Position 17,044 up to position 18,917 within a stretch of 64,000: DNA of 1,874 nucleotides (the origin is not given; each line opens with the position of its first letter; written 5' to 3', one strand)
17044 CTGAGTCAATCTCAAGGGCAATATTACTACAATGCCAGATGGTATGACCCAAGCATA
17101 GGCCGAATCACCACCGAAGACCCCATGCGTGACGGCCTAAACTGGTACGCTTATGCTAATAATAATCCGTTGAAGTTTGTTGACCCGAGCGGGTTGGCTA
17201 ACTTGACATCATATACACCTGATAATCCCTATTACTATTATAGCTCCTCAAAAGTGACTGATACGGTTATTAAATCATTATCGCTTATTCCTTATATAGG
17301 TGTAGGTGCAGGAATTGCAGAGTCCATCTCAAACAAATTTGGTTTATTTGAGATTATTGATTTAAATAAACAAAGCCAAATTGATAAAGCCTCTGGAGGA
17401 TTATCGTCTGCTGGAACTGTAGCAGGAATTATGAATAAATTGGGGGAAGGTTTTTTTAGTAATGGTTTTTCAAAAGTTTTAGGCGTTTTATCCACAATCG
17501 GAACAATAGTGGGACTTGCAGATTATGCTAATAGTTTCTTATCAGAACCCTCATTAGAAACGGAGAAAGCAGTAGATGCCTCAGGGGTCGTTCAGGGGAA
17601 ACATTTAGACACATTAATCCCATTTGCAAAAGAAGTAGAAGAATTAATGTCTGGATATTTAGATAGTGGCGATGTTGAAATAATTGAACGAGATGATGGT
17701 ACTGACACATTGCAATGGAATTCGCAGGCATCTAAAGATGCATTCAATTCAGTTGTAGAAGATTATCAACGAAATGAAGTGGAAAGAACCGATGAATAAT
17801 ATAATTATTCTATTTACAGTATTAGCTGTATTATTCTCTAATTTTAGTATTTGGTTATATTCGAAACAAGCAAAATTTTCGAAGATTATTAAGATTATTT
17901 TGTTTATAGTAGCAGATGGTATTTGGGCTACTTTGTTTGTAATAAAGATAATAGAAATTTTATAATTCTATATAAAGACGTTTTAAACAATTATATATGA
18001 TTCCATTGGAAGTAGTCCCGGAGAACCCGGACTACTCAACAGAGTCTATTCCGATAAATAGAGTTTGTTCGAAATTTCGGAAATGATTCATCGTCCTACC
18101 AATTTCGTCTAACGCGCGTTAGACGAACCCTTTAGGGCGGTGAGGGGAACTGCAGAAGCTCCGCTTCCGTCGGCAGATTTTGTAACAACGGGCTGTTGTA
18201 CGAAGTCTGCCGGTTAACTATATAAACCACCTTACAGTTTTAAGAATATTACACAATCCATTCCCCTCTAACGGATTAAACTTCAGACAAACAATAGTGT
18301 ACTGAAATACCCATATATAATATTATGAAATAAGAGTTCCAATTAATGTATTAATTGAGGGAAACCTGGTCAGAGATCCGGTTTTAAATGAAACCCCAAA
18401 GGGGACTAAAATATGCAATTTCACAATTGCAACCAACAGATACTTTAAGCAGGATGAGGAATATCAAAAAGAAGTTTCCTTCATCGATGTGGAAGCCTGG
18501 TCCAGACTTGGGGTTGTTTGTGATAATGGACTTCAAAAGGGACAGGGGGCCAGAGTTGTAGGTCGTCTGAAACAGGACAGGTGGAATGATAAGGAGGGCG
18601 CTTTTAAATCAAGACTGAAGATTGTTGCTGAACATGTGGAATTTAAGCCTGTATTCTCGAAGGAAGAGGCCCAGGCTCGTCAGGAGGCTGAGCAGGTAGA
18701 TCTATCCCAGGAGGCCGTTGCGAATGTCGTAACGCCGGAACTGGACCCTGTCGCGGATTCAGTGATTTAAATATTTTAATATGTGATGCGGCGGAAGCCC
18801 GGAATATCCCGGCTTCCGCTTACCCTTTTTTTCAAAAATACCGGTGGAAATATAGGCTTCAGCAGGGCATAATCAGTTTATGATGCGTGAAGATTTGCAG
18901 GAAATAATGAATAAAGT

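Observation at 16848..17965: Orphan Rhs C-terminal toxin cassette with glycine-zipper membrane-type toxin domain and small two-TM immunity gene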

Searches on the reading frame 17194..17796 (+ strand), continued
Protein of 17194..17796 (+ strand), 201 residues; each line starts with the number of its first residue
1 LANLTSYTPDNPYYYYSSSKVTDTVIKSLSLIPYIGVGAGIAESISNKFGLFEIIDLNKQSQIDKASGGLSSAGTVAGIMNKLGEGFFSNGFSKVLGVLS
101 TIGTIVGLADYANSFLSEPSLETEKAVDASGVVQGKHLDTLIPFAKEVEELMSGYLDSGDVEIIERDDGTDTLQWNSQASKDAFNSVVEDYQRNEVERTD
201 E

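Call 52: search_protein_families(library=pfam, proteins=[L009:320-1504:-, L009:1622-2683:+, L009:3278-4339:+, L009:4374-5933:+, L009:6377-7255:+, L009:7501-8277:+, L009:8527-9372:+, L009:12334-13050:+, L009:13468-14373:-, L009:9998-10630:+], max_evalue=0.001)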
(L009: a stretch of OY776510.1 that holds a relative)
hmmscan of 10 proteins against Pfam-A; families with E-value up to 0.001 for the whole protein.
L009:320-1504:- (394 aa): 7 families
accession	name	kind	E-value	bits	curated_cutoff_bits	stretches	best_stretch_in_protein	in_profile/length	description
PF00248.27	Aldo_ket_red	-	3.1e-40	138.5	24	1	33-286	2-276/291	Aldo/keto reductase family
PF13187.11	Fer4_9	-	1e-09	38.7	27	1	315-379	2-50/52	4Fe-4S dicluster domain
PF13534.11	Fer4_17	-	6.6e-09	36.6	22.2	1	315-380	2-60/61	4Fe-4S dicluster domain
PF13183.11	Fer4_8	-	2.2e-06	28.5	27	1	313-380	3-68/68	4Fe-4S dicluster domain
PF13746.11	Fer4_18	-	3.1e-06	27.8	27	0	354-386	49-81/114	4Fe-4S dicluster domain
PF13237.11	Fer4_10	-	1.5e-05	25.3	25.5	1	314-377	8-53/53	4Fe-4S dicluster domain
PF00037.32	Fer4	-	8.2e-05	22.7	21.1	1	364-379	6-21/24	4Fe-4S binding domain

L009:1622-2683:+ (354 aa): 3 families
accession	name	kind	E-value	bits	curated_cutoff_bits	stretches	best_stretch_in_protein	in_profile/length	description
PF00589.27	Phage_integrase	-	7.8e-42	143.4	27.1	1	181-341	3-170/172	Phage integrase family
PF13495.12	Phage_int_SAM_4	-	7.5e-12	45.9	27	1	82-158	2-79/85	Phage integrase, N-terminal SAM-like domain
PF07443.18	HARP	-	2.3e-06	27.5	25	1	15-48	3-36/55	HepA-related protein (HARP)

L009:3278-4339:+ (354 aa): 1 family
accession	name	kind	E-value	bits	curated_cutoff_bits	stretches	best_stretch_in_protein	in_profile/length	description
PF19749.4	DUF6236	-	3.4e-05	23.6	26.2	1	165-306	160-295/324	Family of unknown function (DUF6236)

L009:4374-5933:+ (520 aa): 2 families
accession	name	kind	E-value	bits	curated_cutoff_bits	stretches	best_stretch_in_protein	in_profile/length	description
PF03235.19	GmrSD_N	-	1.4e-11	45.3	33.2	1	48-212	12-196/199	GmrSD restriction endonuclease, N-terminal domain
PF01844.29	HNH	-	1.4e-07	31.9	21.4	1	476-519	1-45/47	HNH endonuclease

L009:6377-7255:+ (293 aa): 4 families
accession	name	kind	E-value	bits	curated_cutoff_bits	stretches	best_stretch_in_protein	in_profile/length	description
PF12833.13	HTH_18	-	1.5e-21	76.9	33.6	1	30-107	2-79/80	Helix-turn-helix domain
PF00165.29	HTH_AraC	-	1.6e-13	50.9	26.6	2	16-57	1-42/42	Bacterial regulatory helix-turn-helix proteins, AraC family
PF14526.11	Cass2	-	3.8e-11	43.9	27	1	133-289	1-150/150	Integron-associated effector binding protein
PF06445.20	GyrI-like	-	8e-08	33.1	26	1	130-261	1-126/155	GyrI-like small molecule binding domain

L009:7501-8277:+ (259 aa): 1 family
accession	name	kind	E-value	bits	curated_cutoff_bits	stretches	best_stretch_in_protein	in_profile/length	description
PF04471.18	Mrr_cat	-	6.3e-07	30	21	1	121-230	8-110/115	Restriction endonuclease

L009:8527-9372:+ (282 aa): 0 families

L009:12334-13050:+ (239 aa): 0 families

L009:13468-14373:- (301 aa): 4 families
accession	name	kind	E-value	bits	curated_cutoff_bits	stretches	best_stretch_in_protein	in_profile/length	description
PF00665.32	rve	-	3.1e-28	98.4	32.6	1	127-224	2-101/102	Integrase core domain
PF13276.12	HTH_21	-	1e-19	70.9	28.1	1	47-102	3-59/60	HTH-like domain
PF13683.12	rve_3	-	1.4e-09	38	26.5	1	214-280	2-67/67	Integrase core domain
PF13333.12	rve_2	-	0.0001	22.8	22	1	233-286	2-54/56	Integrase core domain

L009:9998-10630:+ (211 aa): 0 families
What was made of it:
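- On Integron gene cassette: L009 has a tyrosine integrase 7 kb to the left of its tip (call 52).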

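Call 64: find_related_loci(query=P0001, collection=viral_contigs, flank=8000)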
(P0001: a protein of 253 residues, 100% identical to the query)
Query P0001 (253 aa) in viral_contigs; peptide patterns used: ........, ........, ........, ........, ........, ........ (x = any residue, [..] = any of these).
6 stretches matched a pattern, but none encodes a relative of the query by tblastn (E <= 1e-3).
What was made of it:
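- Tried and rejected: A protein scan of viral contigs found nothing (call 64).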

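Call 65: search_dna_similar(query=P0001, collection=phages, mode=protein, max_evalue=0.001, max_rows=25)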
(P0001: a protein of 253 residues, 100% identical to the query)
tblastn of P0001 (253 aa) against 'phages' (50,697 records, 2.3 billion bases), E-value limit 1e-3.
Records with a match: 3; places in all: 3; records where one place covers at least 80% of the query: 0.
Best place of each record, by identity: <60% 3.
By first word of the organism name: Campylobacter 2; Bacteriophage 1.
By host as written in the record: Campylobacter jejuni 2; - 1.
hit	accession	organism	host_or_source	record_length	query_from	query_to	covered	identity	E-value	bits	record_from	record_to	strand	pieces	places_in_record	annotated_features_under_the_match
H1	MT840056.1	Bacteriophage sp.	human fecal samples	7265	3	115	45%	32.5%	2e-4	48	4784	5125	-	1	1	record has no annotation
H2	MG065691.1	Campylobacter phage A11a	Campylobacter jejuni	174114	2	59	23%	41.7%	3e-4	47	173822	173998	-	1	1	record has no annotation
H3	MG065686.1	Campylobacter phage A18a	Campylobacter jejuni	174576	2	59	23%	41.7%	4e-4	47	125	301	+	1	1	record has no annotation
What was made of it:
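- Tried and rejected: Only 3 deposited phage records have any core-end-like match (call 65).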

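Call 69: search_solved_structures(query=A2, max_evalue=10, show_alignments=1)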
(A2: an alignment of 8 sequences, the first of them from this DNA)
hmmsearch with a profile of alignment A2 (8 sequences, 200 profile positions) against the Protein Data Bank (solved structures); distinct sequences matched with E-value up to 10: 6.
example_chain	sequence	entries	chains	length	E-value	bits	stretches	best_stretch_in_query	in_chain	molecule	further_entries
8qad_A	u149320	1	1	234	0.00054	22.9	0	69-104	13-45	sc-apCC-6-LLIA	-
9fwa_A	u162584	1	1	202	0.46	13.3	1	55-153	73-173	Retroaldolase 36 (RAD36)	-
1xhk_A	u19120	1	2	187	0.61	12.9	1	88-166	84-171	Putative protease La homolog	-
3wfl_A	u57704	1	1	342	0.97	12.2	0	168-196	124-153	beta-mannanase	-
6c4u_B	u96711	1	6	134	1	12.2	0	67-124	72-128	Forkhead-associated 1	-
3tnl_A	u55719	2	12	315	1.2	11.9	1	49-90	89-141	Shikimate dehydrogenase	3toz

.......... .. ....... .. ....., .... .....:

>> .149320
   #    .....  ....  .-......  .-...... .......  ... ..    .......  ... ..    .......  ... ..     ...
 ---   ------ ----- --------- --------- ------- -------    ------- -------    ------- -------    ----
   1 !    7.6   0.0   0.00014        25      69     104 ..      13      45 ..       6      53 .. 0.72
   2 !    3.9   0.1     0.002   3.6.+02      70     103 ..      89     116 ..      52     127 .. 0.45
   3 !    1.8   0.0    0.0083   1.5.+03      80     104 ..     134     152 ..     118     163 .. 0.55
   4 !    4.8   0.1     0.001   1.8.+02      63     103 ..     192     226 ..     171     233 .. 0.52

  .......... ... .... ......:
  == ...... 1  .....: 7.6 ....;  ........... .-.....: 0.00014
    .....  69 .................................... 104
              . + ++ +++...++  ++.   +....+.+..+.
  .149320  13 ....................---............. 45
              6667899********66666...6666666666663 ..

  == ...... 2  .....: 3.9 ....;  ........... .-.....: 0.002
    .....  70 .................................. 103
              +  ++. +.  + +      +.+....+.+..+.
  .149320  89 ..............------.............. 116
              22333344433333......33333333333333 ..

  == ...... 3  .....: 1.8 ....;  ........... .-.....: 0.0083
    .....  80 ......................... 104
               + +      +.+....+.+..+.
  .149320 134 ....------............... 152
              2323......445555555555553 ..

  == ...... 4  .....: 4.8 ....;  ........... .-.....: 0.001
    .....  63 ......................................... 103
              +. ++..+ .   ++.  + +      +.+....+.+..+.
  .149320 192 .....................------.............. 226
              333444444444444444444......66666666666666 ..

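Call 70: search_solved_structures(query=P0001, max_evalue=0.01)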
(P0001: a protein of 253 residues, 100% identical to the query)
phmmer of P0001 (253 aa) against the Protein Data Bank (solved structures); distinct sequences matched with E-value up to 0.01: 23.
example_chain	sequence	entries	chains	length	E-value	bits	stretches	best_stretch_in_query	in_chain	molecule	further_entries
9c4k_Q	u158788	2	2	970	7.4e-07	32.4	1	6-57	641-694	Toxin subunit YenC2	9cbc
8fjp_A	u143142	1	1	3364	2.2e-06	30.9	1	4-55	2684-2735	salivary gland surface protein 1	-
4igl_B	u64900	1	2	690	2.9e-06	30.5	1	6-53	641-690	YenC2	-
6suf_F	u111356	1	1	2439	3.5e-06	30.2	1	6-54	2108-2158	TcdB2,TccC3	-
6h6e_F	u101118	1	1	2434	3.5e-06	30.2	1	6-54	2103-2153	TcdB2,TccC3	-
6sup_A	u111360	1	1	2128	6.3e-06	29.4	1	6-53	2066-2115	TcdB2,TccC3,Cell division control protein 42 homolog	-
6suq_A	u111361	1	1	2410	6.3e-06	29.4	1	6-54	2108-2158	TcdB2,TccC3,Genome polyprotein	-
7q97_A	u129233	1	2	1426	8.5e-06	29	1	3-59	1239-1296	Rhs family protein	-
6h6g_A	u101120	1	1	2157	1.6e-05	28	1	6-53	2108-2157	TcdB2,TccC3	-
4o9x_A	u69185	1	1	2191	1.7e-05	28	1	6-53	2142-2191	TcdB2, TccC3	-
6sue_F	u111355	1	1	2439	4e-05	26.8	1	6-54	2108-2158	TcdB2,TccC3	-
6h6f_F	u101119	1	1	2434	4e-05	26.8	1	6-54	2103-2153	TcdB2,TccC3,TccC3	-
8h8a_A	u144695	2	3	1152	6.8e-05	26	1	5-52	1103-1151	Putative Rhs-family protein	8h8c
8qjc_A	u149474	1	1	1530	8.6e-05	25.7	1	5-62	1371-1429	T6SS-associated Rhs core and toxin domain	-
9pt5_A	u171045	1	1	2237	9.6e-05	25.5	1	12-57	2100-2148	Teneurin-like protein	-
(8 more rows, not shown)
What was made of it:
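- On Rhs polymorphic toxin (RHS repeat-associated core, TIGR03696): They align to the shell ends of YenC2, TccC3, RhsA and Tse5 (call 70).
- Checked: They also match the last ~50 residues of solved Rhs/TcC shells, including YenC2, TccC3, RhsA and Tse5, and end at the shell terminus (call 70).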

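Call 72: search_protein_families(library=pfam, alignment_id=A1, max_evalue=0.1)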
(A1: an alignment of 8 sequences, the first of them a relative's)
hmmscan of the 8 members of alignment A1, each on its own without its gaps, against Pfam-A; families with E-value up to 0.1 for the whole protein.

A. member 1, P0001 (253 aa): 0 families

B. families by the number of members that match (of 8 scanned): 2 families
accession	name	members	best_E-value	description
PF05593.20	RHS_repeat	1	0.0012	RHS Repeat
PF11031.13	Phage_holin_T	1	0.0074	Bacteriophage T holin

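Call 75: fold_search(model_id=the predicted structure, library=pdb)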
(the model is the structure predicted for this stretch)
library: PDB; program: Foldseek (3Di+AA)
matches with E <= 10: 159; with E <= 0.001: 0
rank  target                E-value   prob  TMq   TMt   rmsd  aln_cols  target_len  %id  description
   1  6opm_A                5.2e-01  0.16  0.18  0.12   9.7        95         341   16  Casposase bound to integration product (released 2020-02-12)
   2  6opm_C                8.5e-01  0.13  0.19  0.12   9.2        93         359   15  Casposase bound to integration product (released 2020-02-12)
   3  6wq2_A                9.5e-01  0.06  0.13  0.15  17.5       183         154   16  Cryo-EM of the S. islandicus filamentous virus, SIFV (released 2020-07-29)
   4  7mi5_A                1.1e+00  0.20  0.19  0.08   4.1        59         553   15  Asymmetrical PAM-Non PAM prespacer bound Cas4/Cas1/Cas2 complex (released 2021-11-17)
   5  6opm_B                1.1e+00  0.16  0.20  0.12   9.0        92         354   14  Casposase bound to integration product (released 2020-02-12)
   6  7mi4_A                1.3e+00  0.16  0.19  0.08   4.1        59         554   15  Symmetrical PAM-PAM prespacer bound Cas4/Cas1/Cas2 complex (released 2021-11-17)
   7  7kfu_C                1.5e+00  0.14  0.18  0.05   4.5        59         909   15  Cas6-RT-Cas1--Cas2 complex (released 2021-03-31)
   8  3cjn                  1.5e+00  0.12  0.22  0.27  12.4       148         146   14  Crystal structure of transcriptional regulator, MarR family, from Silicibacter pomeroyi (released 2008-03-25)
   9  4z31_A                1.6e+00  0.07  0.20  0.15  20.9       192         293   11  Crystal structure of the RC3H2 ROQ domain in complex with stem-loop and double-stranded forms of RNA (released 2015-10-14)
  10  7kft_D                1.7e+00  0.09  0.18  0.12   8.2        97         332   11  Partial Cas6-RT-Cas1--Cas2 complex (released 2021-03-31)
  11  7kft_E                1.8e+00  0.13  0.18  0.12   4.5        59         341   15  Partial Cas6-RT-Cas1--Cas2 complex (released 2021-03-31)
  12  5meb_B                1.9e+00  0.11  0.13  0.22   8.3        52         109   23  Crystal structure of yeast Cdt1 C-terminal domain (released 2017-05-17)
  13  4xtk_B                2.3e+00  0.11  0.19  0.13   4.9        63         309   19  Structure of TM1797, a CAS1 protein from Thermotoga maritima (released 2015-02-11)
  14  4z31_B                2.3e+00  0.06  0.20  0.15  20.9       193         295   12  Crystal structure of the RC3H2 ROQ domain in complex with stem-loop and double-stranded forms of RNA (released 2015-10-14)
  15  3eco_A                2.6e+00  0.12  0.17  0.24   8.2        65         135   12  Crystal structure of MepR, a transcription regulator of the Staphylococcus aureus multidrug efflux pump MepA (released 2009-02-10)
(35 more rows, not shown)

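Call 100: fold_search(model_id=the predicted structure, library=viral)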
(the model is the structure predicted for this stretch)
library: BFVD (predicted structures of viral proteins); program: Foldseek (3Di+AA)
matches with E <= 10: 318; with E <= 0.001: 0
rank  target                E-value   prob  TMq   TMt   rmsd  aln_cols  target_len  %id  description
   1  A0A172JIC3            1.8e-01  0.12  0.16  0.12  17.7       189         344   16  Virion protein [Bacillus phage AR9]
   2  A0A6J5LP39            4.3e-01  0.35  0.17  0.21   6.5        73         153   11  SprT-like [uncultured Caudovirales phage]
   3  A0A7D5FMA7            5.4e-01  0.16  0.20  0.26  17.0       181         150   12  (no name in the UniProt tables at hand)
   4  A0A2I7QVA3            5.4e-01  0.14  0.15  0.20  14.0        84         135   21  (no name in the UniProt tables at hand)
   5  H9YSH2                6.0e-01  0.14  0.15  0.18  14.3        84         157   15  (no name in the UniProt tables at hand)
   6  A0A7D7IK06            6.0e-01  0.13  0.17  0.11  11.9        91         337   16  Nucleocapsid protein [Blattodean phenui-related virus OKIAV268]
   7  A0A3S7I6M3            6.7e-01  0.28  0.15  0.22   7.3        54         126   11  (no name in the UniProt tables at hand)
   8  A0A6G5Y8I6            8.4e-01  0.05  0.15  0.07  20.3       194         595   12  (no name in the UniProt tables at hand)
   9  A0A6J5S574            9.9e-01  0.16  0.17  0.20  15.3        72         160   18  COG3747 Phage terminase, small subunit [uncultured Caudovirales phage]
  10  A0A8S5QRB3            1.0e+00  0.14  0.16  0.22  14.2        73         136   14  Terminase small subunit [Siphoviridae sp. ct6oU4]
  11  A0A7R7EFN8            1.1e+00  0.13  0.14  0.11   6.9        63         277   16  (no name in the UniProt tables at hand)
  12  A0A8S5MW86            1.2e+00  0.08  0.17  0.20  19.4       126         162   16  Uncharacterized protein (Fragment) [Siphoviridae sp. cth2082]
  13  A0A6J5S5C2            1.2e+00  0.03  0.15  0.16  16.2       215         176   10  Uncharacterized protein [uncultured Caudovirales phage]
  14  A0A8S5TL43            1.2e+00  0.06  0.16  0.19  17.0       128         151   20  Uncharacterized protein [Siphoviridae sp. ctgn638]
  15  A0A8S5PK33            1.2e+00  0.04  0.16  0.09  31.6       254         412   14  Uncharacterized protein [Siphoviridae sp. ctOSJ35]
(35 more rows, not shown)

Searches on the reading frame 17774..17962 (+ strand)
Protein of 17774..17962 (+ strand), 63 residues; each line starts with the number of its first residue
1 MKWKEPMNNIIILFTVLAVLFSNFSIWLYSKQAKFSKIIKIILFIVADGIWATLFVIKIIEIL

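Call 8: search_protein_families(library=pfam, proteins=[window:17774-17962:+], max_evalue=0.1)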
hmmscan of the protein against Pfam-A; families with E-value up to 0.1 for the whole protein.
window:17774-17962:+ (63 aa): 0 families

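Call 9: search_protein_families(library=ncbifam, proteins=[window:17774-17962:+], max_evalue=0.1)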
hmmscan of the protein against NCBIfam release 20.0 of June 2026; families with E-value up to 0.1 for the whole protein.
window:17774-17962:+ (63 aa): 0 families

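Call 12: list_cluster_members(proteins=[P0001, window:17774-17962:+, window:16228-16686:+])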
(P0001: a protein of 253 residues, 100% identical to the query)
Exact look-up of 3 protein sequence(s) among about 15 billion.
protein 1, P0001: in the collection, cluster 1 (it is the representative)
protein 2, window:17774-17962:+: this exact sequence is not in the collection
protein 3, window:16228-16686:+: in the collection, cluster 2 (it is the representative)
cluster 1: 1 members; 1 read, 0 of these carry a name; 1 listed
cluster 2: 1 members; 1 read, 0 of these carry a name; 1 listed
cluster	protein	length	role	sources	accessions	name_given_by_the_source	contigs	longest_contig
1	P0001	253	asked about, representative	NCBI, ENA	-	-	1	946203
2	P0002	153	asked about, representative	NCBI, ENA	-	-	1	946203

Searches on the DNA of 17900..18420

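Call 61: search_rna_families(source=window, start=17900, end=18420, threshold=evalue, max_evalue=1, show_alignments=2)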
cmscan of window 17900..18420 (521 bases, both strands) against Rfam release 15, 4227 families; matches with E-value up to 1: 0.
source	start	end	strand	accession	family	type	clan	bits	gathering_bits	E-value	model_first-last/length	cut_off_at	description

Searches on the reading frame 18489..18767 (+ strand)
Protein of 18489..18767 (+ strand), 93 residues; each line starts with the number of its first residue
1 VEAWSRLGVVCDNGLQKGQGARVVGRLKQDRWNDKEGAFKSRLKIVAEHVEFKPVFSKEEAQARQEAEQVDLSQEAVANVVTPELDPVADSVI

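Call 8: search_protein_families(library=pfam, proteins=[window:18489-18767:+], max_evalue=0.1)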
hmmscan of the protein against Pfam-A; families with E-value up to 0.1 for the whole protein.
window:18489-18767:+ (93 aa): 1 family
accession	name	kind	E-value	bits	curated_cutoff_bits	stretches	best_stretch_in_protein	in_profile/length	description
PF00436.31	SSB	-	3.1e-08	34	26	1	2-52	53-103/104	Single-strand binding protein family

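Call 9: search_protein_families(library=ncbifam, proteins=[window:18489-18767:+], max_evalue=0.1)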
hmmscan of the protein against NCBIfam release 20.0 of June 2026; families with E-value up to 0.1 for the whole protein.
window:18489-18767:+ (93 aa): 9 families
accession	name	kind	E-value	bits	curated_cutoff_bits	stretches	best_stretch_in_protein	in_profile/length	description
TIGR00621.2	ssb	subfamily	7.2e-08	32.9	53.95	1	2-68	56-122/165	single-stranded DNA-binding protein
NF006297.0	PRK08486.1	equivalog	8.3e-07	29.3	212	1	4-86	56-140/182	single-stranded DNA-binding protein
NF004948.0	PRK06293.1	equivalog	1.2e-06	28.5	156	1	15-78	61-126/161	single-stranded DNA-binding protein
NF006039.0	PRK08182.1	subfamily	8.2e-06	25.9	70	1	2-57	59-114/150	single-stranded DNA-binding protein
NF005851.0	PRK07772.1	subfamily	0.00017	21.8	194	1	3-68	59-122/191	single-stranded DNA-binding protein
NF005674.0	PRK07459.1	equivalog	0.00098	19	161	1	1-65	48-111/121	single-stranded DNA-binding protein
NF005406.0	PRK06958.1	subfamily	0.0013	19.2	252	1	5-52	60-107/182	single-stranded DNA-binding protein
NF004512.0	PRK05853.1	equivalog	0.0023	17.8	215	1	3-51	56-104/168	hypothetical protein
NF006445.0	PRK08763.1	subfamily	0.031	14.5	246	1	4-52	59-107/164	single-stranded DNA-binding protein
